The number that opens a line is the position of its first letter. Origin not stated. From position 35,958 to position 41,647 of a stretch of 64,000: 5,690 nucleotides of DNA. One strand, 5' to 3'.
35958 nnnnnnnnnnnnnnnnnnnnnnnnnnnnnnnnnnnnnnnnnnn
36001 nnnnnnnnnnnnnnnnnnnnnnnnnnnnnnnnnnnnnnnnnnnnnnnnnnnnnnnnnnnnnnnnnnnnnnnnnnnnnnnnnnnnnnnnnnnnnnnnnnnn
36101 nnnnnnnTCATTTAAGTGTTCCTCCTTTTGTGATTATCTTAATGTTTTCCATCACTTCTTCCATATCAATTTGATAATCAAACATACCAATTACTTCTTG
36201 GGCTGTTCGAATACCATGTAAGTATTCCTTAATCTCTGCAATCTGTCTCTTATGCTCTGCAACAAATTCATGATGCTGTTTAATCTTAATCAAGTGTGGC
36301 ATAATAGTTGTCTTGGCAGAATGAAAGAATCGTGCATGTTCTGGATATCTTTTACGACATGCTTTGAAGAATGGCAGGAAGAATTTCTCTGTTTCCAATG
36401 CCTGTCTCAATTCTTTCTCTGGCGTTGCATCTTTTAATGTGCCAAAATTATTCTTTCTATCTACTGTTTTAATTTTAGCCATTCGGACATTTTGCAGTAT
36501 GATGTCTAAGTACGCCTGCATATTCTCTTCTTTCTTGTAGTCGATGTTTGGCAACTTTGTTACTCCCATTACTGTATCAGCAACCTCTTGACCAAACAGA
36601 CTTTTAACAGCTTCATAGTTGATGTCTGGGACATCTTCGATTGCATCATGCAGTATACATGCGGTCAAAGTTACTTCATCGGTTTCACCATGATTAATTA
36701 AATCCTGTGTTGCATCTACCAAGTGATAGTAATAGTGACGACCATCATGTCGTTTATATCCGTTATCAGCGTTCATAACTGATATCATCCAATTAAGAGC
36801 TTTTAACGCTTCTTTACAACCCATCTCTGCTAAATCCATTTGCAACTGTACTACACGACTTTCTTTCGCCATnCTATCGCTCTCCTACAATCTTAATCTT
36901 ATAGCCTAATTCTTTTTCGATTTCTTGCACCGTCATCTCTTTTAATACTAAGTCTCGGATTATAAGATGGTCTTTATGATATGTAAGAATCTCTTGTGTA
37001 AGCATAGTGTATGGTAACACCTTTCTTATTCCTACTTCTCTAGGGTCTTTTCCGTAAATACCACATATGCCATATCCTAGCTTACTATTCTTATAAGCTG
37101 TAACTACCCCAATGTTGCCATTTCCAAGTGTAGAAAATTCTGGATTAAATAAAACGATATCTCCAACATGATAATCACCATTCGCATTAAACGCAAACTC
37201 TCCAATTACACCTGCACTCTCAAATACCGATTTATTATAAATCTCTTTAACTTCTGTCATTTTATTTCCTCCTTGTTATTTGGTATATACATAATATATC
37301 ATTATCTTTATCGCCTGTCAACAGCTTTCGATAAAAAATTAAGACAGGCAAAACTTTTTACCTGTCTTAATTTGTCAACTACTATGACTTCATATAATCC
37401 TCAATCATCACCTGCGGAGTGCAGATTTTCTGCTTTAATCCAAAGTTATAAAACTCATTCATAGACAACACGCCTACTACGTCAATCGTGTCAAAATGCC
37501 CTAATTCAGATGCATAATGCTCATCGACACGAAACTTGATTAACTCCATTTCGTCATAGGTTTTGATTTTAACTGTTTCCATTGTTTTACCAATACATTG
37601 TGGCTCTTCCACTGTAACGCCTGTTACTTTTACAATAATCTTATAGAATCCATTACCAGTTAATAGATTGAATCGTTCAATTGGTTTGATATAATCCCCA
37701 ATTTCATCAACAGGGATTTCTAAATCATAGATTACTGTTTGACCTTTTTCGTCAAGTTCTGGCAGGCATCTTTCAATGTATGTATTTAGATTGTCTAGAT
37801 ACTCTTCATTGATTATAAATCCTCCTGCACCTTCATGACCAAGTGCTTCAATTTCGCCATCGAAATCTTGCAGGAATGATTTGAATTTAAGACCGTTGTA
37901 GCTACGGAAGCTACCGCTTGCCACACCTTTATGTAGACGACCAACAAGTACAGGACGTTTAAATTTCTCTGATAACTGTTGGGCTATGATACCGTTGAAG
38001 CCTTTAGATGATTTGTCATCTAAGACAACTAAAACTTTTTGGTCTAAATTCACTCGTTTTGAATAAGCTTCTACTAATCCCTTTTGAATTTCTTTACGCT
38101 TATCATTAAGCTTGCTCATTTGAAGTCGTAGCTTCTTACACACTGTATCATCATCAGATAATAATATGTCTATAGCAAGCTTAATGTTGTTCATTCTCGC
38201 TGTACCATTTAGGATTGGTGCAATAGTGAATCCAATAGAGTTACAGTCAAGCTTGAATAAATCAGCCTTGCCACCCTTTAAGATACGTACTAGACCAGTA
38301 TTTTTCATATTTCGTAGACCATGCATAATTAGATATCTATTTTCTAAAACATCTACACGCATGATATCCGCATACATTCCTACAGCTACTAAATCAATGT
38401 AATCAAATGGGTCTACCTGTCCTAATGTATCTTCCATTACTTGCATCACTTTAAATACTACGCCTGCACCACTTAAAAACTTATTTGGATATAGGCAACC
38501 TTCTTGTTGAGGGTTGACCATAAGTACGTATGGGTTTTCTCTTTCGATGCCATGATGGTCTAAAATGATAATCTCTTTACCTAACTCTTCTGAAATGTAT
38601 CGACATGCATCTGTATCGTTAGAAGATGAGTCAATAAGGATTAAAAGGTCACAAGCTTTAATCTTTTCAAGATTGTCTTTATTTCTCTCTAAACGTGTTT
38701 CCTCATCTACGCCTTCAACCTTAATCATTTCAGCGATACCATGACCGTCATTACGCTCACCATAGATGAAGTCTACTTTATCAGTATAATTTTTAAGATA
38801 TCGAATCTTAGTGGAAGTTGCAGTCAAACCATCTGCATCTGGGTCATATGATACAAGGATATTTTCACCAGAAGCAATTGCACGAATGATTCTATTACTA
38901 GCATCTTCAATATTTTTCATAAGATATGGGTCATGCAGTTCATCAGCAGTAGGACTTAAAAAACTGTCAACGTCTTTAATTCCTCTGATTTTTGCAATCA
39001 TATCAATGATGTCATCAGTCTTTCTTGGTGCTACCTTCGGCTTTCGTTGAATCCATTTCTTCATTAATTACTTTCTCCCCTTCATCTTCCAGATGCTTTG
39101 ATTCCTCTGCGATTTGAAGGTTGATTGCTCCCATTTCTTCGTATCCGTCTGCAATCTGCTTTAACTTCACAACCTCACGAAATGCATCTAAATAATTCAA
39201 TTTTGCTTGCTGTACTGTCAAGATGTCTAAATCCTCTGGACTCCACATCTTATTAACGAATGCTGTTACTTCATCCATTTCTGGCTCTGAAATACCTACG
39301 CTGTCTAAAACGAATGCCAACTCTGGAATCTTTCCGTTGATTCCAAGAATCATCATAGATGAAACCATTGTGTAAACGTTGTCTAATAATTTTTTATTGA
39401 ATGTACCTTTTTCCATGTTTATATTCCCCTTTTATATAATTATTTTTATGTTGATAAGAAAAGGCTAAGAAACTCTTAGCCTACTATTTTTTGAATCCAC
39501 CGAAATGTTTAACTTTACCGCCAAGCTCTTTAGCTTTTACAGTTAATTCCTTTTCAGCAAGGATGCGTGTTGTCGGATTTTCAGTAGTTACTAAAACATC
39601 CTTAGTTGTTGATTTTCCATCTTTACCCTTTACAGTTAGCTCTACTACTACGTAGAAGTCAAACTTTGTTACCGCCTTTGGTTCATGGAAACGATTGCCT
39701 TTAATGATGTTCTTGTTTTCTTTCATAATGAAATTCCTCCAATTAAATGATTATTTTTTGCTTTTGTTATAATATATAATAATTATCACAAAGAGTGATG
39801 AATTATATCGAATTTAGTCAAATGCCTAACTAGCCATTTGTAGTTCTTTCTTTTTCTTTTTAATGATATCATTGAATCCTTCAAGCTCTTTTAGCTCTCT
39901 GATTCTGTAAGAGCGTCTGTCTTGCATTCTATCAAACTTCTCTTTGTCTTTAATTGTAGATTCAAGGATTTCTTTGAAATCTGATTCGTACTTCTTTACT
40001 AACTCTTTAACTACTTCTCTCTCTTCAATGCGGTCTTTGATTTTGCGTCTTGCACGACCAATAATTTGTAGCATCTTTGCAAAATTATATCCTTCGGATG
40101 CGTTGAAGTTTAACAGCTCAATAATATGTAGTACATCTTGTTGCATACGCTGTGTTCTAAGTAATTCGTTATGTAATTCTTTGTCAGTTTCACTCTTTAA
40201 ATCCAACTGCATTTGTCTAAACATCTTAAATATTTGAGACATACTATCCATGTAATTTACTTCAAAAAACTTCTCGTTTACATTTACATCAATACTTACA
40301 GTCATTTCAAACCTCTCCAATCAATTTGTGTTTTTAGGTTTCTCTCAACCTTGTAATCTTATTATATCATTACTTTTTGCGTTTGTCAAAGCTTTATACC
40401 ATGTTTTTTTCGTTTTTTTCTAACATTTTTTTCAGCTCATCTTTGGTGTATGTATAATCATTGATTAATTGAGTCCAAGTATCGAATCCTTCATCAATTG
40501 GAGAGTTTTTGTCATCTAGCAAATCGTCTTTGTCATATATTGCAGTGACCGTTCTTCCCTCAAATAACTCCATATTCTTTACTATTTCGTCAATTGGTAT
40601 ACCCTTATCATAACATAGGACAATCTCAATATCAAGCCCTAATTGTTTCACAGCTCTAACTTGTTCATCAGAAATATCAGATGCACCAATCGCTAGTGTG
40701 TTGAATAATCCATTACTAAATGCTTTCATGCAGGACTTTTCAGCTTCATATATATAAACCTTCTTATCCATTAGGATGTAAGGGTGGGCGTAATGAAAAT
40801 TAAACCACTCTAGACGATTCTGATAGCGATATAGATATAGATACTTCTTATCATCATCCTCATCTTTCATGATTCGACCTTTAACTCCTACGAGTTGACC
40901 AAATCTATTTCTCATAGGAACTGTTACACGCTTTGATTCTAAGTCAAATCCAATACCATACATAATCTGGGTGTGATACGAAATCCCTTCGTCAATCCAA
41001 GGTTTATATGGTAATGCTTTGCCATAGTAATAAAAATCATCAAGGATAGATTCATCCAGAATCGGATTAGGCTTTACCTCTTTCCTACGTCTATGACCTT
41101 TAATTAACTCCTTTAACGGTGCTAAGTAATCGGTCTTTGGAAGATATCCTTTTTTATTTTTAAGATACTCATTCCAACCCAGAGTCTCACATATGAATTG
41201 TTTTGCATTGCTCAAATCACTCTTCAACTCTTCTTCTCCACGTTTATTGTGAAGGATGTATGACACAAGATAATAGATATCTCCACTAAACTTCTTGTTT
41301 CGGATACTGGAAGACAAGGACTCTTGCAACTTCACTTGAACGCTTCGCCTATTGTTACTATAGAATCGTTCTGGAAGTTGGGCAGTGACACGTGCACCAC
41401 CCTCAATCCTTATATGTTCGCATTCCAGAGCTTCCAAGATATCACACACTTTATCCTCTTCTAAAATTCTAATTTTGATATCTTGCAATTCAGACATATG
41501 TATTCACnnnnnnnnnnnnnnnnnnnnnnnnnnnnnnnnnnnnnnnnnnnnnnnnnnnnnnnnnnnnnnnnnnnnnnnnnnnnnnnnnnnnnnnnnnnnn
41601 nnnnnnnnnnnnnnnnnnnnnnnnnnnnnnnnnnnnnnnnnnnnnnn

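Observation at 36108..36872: Small alarmone hydrolase (SpoT/Mesh1-like HD domain) with no synthetase domain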

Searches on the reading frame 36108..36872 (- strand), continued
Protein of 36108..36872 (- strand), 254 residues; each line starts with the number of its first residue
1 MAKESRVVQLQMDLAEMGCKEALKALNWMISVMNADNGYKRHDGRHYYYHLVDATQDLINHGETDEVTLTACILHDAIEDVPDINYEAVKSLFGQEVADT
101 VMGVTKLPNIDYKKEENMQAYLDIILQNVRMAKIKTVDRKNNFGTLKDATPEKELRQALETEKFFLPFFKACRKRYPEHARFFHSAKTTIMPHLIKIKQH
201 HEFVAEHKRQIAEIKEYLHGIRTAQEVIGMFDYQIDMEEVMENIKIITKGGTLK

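Call 64: find_encoding_contigs(protein=P0028, flank=10000, max_places=1)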
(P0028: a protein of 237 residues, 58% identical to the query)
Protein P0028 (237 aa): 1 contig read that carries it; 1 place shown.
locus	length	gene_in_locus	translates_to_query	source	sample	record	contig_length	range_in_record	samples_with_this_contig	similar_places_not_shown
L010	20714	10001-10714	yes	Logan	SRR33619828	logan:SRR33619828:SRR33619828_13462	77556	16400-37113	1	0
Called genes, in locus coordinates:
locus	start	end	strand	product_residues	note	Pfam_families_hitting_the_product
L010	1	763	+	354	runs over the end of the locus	PF13479:AAA_24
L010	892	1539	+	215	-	PF06725:3D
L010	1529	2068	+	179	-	PF13392:HNH_3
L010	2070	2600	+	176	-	PF01712:dNK (faint), PF02223:Thymidylate_kin (faint), PF13238:AAA_18 (faint), PF13521:AAA_28 (faint), PF13671:AAA_33 (faint)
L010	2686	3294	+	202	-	PF26927:Phage_SPbeta_YorH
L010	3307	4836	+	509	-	-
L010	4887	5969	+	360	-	PF01541:GIY-YIG (weak), PF07460:NUMOD3, PF22083:I-HmuI_NUMOD-like (faint)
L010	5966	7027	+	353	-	-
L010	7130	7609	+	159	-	-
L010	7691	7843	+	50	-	-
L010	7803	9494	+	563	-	PF01368:DHH, PF17768:RecJ_OB (weak)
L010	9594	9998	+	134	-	-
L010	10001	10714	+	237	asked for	PF13328:HD_4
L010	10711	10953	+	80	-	-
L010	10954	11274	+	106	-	-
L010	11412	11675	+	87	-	-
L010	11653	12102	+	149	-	-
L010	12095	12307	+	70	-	-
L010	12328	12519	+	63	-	-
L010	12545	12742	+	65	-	-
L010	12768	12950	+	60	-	-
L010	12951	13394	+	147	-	PF00075:RNase_H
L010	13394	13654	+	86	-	-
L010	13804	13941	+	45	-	-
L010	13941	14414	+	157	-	PF01661:Macro (weak)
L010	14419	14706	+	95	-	-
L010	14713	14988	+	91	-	-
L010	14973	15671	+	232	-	PF26128:Gad2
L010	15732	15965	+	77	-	-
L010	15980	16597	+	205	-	-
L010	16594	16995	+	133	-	-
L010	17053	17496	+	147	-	-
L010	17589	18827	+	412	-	PF03738:GSP_synth, PF02655:ATP-grasp_3 (faint)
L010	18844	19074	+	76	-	-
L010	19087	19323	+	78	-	-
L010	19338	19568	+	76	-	-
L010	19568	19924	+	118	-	PF10686:YAcAr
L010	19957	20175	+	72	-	-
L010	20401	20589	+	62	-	-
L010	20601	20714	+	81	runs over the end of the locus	-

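Call 71: fold_search(model_id=the predicted structure, library=viral)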
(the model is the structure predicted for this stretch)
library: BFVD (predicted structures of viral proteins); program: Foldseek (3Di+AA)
matches with E <= 10: 126; with E <= 0.001: 13
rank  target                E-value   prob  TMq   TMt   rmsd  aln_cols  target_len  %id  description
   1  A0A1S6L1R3            1.6e-05  1.00  0.56  0.53   7.8       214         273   19  (no name in the UniProt tables at hand)
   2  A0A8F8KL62            6.5e-05  1.00  0.55  0.69   3.5       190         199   19  (P)ppGpp synthetase/hydrolase [Clandestinovirus]
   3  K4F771                6.5e-05  1.00  0.64  0.75   4.4       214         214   17  Uncharacterized protein [Cronobacter phage vB_CsaM_GAP32]
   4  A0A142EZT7            1.2e-04  1.00  0.59  0.73   2.8       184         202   21  (no name in the UniProt tables at hand)
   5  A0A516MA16            2.7e-04  1.00  0.53  0.61   3.1       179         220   19  (no name in the UniProt tables at hand)
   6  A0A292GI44            2.7e-04  1.00  0.56  0.65   3.5       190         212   19  (no name in the UniProt tables at hand)
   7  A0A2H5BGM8            3.6e-04  1.00  0.43  0.68   6.8       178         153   16  HD domain-containing protein [Vibrio phage Ceto]
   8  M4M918                3.9e-04  1.00  0.41  0.70   7.2       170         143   21  (no name in the UniProt tables at hand)
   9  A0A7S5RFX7            5.4e-04  1.00  0.49  0.39   3.4       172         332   19  (no name in the UniProt tables at hand)
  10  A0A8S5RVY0            7.0e-04  1.00  0.55  0.82   2.4       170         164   22  (P)ppGpp synthetase, RelA/SpoT family [Siphoviridae sp. ctHip2]
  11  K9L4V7                7.3e-04  1.00  0.50  0.31   7.5       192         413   18  Uncharacterized protein [Pectobacterium phage phiTE]
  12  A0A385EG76            7.7e-04  1.00  0.53  0.51   3.6       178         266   16  HD/PDEase domain protein [Caulobacter phage CcrSC]
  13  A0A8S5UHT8            9.6e-04  1.00  0.39  0.60  10.8       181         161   15  Guanosine polyphosphate pyrophosphohydrolases/synthetase [Myoviridae sp. ctu2j3]
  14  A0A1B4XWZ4            1.4e-03  1.00  0.53  0.70   3.9       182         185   18  Phosphohydrolase [Tenacibaculum phage pT24]
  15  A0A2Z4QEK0            1.5e-03  1.00  0.48  0.54   7.1       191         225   16  HD/PDEase domain-containing protein [Erwinia phage vB_EamM_Alexandra]
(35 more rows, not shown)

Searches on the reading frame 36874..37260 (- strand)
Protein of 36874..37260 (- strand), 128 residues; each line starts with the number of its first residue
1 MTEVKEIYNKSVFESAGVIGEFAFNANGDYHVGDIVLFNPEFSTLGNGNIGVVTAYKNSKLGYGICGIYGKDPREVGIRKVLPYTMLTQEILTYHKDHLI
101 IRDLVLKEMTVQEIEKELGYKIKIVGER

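Call 17: search_protein_families(library=pfam, proteins=[window:36874-37260:-], max_evalue=0.01)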
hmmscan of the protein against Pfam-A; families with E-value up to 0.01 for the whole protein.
window:36874-37260:- (128 aa): 0 families

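Call 23: search_protein_families(library=phrogs, proteins=[window:36874-37260:-], max_evalue=0.001)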
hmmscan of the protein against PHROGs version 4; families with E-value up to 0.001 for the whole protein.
window:36874-37260:- (128 aa): 0 families

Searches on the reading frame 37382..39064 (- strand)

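Call 17: search_protein_families(library=pfam, proteins=[window:37382-39064:-], max_evalue=0.01)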
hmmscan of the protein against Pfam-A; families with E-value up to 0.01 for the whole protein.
window:37382-39064:- (560 aa): 3 families
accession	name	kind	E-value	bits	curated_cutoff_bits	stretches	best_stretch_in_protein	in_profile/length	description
PF01368.27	DHH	-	4.2e-16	59.8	28.1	1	70-230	5-125/125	DHH family, N-terminal domain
PF17768.7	RecJ_OB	-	1.9e-06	28.4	27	1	446-540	1-97/107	RecJ OB domain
PF02272.25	DHHA1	-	0.00077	20.3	25.9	1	342-434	2-100/102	DHHA1 domain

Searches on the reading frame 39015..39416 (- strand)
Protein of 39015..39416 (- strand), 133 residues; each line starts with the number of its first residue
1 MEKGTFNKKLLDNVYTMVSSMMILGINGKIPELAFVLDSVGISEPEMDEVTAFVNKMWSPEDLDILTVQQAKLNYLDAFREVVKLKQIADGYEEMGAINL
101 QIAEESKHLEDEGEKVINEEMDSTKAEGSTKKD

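Call 17: search_protein_families(library=pfam, proteins=[window:39015-39416:-], max_evalue=0.01)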
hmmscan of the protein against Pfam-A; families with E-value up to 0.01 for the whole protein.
window:39015-39416:- (133 aa): 0 families

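Call 23: search_protein_families(library=phrogs, proteins=[window:39015-39416:-], max_evalue=0.001)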
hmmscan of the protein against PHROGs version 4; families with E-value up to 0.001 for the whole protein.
window:39015-39416:- (133 aa): 2 families
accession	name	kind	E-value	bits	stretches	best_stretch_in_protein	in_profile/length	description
phrog_35990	-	unknown function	1.2e-55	188.3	1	1-132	1-134/135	-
phrog_21769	-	unknown function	7.5e-06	27.1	1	75-118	61-106/115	-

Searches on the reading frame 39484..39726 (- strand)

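Call 23: search_protein_families(library=phrogs, proteins=[window:39484-39726:-], max_evalue=0.001)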
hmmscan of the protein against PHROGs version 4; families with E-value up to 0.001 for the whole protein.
window:39484-39726:- (80 aa): 2 families
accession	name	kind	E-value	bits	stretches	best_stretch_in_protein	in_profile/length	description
phrog_34375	-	unknown function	5.2e-45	152.9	1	1-80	1-80/80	-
phrog_6885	-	unknown function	5e-08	34.4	1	40-79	36-74/74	-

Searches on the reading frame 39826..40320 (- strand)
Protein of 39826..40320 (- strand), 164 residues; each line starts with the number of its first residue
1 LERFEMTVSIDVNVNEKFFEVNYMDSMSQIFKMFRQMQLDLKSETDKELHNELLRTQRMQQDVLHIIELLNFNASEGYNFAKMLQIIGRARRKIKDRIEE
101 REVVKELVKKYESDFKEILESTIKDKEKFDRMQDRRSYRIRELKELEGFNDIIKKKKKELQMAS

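Call 17: search_protein_families(library=pfam, proteins=[window:39826-40320:-], max_evalue=0.01)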
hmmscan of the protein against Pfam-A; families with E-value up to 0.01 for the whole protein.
window:39826-40320:- (164 aa): 0 families

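Call 23: search_protein_families(library=phrogs, proteins=[window:39826-40320:-], max_evalue=0.001)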
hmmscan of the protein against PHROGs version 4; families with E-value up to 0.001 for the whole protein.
window:39826-40320:- (164 aa): 2 families
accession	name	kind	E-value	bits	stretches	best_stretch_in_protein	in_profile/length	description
phrog_32601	-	unknown function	4.7e-51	174.3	1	3-162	4-162/184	-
phrog_2717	-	unknown function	2.3e-10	41.5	1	50-150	84-184/193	-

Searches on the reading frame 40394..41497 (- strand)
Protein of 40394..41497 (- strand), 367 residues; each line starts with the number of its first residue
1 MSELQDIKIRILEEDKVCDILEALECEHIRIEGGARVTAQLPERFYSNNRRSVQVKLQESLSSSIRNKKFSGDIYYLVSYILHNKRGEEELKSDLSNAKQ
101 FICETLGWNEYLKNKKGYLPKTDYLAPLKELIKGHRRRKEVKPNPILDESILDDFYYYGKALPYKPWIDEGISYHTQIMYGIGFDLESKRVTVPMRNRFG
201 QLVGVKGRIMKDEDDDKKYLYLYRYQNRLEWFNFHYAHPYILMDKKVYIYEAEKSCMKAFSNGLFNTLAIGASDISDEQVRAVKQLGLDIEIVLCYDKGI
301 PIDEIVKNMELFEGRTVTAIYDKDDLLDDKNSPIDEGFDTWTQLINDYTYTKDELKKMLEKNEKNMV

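Call 17: search_protein_families(library=pfam, proteins=[window:40394-41497:-], max_evalue=0.01)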
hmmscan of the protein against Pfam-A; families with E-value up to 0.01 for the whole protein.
window:40394-41497:- (367 aa): 1 family
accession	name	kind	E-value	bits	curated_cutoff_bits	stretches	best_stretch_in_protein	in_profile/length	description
PF08275.17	DNAG_N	-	0.00075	20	26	1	186-220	74-107/128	DNA primase catalytic core, N-terminal domain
